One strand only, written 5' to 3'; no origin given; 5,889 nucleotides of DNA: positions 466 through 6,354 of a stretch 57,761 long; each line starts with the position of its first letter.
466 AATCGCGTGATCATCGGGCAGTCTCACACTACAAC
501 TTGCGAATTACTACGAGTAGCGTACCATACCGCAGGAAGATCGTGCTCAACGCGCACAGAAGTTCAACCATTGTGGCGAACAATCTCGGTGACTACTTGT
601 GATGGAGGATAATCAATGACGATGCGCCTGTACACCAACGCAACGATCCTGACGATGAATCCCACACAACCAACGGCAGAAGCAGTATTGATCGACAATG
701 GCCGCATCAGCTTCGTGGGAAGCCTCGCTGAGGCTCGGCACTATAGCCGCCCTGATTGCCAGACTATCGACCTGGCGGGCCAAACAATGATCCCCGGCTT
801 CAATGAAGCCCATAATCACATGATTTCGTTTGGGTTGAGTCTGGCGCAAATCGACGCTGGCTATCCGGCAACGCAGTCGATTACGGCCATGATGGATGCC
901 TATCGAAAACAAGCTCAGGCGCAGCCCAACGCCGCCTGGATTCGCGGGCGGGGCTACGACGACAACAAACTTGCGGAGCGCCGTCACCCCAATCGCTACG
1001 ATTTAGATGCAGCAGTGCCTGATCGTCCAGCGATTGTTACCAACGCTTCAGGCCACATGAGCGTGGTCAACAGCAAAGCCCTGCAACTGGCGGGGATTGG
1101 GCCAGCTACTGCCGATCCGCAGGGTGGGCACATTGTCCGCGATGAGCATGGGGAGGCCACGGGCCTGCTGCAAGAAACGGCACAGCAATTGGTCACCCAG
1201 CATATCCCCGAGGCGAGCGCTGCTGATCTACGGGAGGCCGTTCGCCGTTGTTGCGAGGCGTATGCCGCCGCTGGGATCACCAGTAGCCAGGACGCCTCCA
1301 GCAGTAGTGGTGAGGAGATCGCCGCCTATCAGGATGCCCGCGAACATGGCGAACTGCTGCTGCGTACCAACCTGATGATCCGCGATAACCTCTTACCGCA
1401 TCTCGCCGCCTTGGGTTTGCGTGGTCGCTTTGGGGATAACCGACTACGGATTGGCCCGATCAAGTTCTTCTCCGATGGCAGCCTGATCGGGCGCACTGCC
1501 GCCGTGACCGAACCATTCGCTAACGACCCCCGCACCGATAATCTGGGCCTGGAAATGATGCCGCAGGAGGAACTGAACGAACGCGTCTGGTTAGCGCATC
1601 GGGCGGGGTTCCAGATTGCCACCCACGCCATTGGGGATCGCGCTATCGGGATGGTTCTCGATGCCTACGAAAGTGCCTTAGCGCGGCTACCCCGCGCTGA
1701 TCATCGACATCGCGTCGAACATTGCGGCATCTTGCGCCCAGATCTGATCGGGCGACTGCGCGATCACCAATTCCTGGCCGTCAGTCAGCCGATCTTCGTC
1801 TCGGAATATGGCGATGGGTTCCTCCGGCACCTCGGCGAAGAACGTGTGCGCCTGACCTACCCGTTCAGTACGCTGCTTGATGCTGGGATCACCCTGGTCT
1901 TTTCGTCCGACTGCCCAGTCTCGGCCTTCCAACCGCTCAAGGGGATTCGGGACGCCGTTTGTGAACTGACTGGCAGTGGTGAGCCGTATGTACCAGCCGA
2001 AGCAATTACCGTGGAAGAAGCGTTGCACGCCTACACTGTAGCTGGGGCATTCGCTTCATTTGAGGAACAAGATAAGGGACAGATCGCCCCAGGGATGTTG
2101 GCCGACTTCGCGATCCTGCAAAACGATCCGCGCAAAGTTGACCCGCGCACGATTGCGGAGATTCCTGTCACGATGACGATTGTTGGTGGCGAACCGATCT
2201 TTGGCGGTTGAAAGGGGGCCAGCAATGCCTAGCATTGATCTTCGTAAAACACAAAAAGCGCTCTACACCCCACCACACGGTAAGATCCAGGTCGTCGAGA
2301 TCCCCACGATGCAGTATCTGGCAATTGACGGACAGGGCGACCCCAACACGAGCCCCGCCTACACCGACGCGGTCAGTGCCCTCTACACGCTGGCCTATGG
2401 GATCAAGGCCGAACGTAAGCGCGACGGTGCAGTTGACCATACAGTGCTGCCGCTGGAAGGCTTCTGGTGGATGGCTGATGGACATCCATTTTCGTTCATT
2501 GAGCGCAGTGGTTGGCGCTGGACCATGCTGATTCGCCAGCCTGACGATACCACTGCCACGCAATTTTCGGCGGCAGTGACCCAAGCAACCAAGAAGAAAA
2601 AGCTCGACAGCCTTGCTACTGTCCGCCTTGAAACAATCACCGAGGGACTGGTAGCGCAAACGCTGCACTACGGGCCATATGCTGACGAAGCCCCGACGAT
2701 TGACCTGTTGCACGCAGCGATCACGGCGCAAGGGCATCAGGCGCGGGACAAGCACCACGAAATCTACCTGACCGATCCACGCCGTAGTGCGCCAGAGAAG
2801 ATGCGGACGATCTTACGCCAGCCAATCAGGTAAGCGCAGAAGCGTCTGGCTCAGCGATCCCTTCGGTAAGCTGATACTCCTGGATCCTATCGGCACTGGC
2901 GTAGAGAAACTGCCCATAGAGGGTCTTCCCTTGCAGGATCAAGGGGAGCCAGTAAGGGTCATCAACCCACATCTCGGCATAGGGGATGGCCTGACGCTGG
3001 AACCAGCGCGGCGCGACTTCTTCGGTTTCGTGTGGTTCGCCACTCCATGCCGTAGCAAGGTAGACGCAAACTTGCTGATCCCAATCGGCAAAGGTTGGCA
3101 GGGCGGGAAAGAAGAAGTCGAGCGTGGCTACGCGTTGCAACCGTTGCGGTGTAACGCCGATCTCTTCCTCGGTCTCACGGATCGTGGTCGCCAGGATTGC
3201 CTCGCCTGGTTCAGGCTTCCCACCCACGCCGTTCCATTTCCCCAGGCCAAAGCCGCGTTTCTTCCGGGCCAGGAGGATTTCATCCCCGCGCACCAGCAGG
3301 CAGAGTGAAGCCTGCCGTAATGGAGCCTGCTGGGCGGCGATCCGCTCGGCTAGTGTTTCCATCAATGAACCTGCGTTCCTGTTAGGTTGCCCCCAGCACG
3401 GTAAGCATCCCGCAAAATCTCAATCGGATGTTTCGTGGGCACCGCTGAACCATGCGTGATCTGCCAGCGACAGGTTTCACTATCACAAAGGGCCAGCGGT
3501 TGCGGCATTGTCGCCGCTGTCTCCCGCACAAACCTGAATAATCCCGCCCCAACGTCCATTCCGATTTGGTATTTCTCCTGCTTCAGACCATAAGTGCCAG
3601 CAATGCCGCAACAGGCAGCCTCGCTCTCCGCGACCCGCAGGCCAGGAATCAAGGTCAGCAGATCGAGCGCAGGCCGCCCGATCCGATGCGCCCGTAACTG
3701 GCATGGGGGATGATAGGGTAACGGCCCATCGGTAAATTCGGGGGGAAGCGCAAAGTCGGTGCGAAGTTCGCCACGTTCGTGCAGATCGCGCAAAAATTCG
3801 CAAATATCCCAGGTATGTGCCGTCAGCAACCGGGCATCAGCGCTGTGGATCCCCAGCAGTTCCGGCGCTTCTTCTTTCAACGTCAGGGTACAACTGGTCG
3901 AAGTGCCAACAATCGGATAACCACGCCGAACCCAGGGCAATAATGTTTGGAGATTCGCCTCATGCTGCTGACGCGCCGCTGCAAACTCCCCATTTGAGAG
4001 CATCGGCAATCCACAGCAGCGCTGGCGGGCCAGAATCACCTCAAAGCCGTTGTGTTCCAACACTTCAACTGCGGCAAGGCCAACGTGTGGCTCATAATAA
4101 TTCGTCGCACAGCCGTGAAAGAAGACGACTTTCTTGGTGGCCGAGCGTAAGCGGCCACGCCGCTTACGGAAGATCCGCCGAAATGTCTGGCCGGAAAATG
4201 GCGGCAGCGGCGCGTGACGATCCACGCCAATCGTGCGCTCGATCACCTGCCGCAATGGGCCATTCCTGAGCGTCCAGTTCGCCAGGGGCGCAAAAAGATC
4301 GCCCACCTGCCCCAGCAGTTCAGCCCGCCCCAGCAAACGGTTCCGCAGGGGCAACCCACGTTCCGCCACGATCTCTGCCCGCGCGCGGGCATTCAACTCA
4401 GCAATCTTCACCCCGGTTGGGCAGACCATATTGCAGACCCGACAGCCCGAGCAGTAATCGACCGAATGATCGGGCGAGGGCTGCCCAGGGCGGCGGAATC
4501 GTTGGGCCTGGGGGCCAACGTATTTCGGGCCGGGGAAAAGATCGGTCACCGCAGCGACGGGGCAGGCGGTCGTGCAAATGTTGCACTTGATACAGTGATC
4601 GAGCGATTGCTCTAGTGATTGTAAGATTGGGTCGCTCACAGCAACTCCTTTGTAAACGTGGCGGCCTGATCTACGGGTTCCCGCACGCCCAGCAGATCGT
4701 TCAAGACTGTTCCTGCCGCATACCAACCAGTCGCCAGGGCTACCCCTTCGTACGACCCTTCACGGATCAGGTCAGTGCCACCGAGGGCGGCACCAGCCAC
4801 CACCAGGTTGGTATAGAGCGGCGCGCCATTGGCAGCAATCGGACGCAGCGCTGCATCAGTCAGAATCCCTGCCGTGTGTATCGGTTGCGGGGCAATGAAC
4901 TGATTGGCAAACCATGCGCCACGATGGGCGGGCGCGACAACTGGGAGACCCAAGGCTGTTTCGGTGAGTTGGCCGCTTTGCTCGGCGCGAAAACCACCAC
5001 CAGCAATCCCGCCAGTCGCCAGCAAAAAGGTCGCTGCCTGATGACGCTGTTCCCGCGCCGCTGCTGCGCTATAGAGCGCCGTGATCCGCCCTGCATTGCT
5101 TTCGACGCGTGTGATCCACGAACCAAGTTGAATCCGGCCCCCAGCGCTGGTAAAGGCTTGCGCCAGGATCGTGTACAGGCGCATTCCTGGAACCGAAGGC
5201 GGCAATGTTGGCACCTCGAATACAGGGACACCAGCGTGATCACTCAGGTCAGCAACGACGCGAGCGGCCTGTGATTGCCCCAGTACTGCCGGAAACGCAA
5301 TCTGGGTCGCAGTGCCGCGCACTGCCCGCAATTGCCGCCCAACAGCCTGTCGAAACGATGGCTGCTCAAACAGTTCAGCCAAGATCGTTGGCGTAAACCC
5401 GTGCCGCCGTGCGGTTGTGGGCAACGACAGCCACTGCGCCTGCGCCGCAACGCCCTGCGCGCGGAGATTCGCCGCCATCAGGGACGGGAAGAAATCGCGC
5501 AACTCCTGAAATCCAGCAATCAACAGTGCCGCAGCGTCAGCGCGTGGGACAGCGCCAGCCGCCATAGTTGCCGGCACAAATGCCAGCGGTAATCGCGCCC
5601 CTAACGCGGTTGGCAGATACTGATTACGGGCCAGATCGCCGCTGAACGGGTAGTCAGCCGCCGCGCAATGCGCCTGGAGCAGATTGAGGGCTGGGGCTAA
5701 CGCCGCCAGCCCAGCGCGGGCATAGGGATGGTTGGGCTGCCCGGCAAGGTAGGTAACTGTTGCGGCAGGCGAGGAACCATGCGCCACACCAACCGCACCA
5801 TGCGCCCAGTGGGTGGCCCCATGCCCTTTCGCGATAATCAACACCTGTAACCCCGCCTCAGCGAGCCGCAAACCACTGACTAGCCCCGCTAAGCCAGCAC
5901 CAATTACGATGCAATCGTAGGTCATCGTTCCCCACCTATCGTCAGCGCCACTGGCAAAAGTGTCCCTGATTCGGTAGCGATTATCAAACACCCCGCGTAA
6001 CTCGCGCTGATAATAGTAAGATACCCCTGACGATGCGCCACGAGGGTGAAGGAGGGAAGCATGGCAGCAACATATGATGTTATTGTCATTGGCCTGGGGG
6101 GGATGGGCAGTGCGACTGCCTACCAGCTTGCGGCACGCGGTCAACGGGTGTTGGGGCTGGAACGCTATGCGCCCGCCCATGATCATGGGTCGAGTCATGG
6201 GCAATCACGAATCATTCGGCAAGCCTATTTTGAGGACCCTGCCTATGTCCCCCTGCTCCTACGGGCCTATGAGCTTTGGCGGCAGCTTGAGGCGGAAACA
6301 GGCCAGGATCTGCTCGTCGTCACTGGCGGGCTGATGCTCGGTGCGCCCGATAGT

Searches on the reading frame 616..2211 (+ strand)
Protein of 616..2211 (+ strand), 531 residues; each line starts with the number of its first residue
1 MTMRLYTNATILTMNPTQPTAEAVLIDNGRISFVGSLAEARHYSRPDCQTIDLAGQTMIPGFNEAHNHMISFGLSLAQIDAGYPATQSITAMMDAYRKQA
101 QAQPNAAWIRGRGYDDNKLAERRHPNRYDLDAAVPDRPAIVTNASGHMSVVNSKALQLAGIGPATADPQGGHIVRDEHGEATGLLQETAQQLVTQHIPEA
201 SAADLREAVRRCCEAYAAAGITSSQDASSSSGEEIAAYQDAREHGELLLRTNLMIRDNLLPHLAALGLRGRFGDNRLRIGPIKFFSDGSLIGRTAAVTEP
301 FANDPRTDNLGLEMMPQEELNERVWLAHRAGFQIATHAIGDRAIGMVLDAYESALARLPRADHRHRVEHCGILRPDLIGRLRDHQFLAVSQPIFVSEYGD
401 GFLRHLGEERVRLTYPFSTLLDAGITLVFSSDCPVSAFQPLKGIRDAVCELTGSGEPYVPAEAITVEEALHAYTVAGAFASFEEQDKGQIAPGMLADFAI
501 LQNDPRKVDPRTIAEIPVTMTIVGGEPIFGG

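Call 48: search_protein_families(library=pfam, proteins=[window:616-2211:+])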
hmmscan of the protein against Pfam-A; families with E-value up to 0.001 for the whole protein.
window:616-2211:+ (531 aa): 2 families
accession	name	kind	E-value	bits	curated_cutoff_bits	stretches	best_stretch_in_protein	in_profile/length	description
PF07969.17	Amidohydro_3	-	5e-113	379.5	29.7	1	49-529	1-472/472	Amidohydrolase family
PF01979.26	Amidohydro_1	-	2.9e-09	37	25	1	317-526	134-343/345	Amidohydrolase family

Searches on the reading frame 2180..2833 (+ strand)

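Call 48: search_protein_families(library=pfam, proteins=[window:2180-2833:+])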
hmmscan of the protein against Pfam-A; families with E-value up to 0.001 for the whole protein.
window:2180-2833:+ (217 aa): 1 family
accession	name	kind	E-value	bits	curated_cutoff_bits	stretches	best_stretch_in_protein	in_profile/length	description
PF06445.20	GyrI-like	-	2.7e-11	44.4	26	1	35-212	2-152/155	GyrI-like small molecule binding domain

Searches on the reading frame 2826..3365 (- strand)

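Call 48: search_protein_families(library=pfam, proteins=[window:2826-3365:-])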
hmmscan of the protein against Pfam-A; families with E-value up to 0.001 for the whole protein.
window:2826-3365:- (179 aa): 1 family
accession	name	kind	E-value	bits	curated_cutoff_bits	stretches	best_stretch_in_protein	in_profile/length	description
PF00293.34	NUDIX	-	2.8e-17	63.4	21.1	1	17-141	3-132/134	NUDIX domain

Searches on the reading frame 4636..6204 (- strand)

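Call 48: search_protein_families(library=pfam, proteins=[window:4636-6204:-])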
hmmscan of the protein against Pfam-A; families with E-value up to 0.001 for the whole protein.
window:4636-6204:- (522 aa): 5 families
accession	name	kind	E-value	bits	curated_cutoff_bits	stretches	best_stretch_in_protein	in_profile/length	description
PF00890.30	FAD_binding_2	-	4.2e-39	135.4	20.4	1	97-483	1-409/414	FAD binding domain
PF01266.30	DAO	-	1.6e-06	28.3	27.9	1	97-406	1-210/353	FAD dependent oxidoreductase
PF03486.20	HI0933_like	-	9.7e-06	25.6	50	0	97-128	2-33/244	HI0933-like protein Rossmann domain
PF07992.20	Pyr_redox_2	-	0.00014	21.8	26.1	0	96-127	1-33/291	Pyridine nucleotide-disulphide oxidoreductase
PF01494.25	FAD_binding_3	-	0.00045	20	22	0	96-129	2-35/349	FAD binding domain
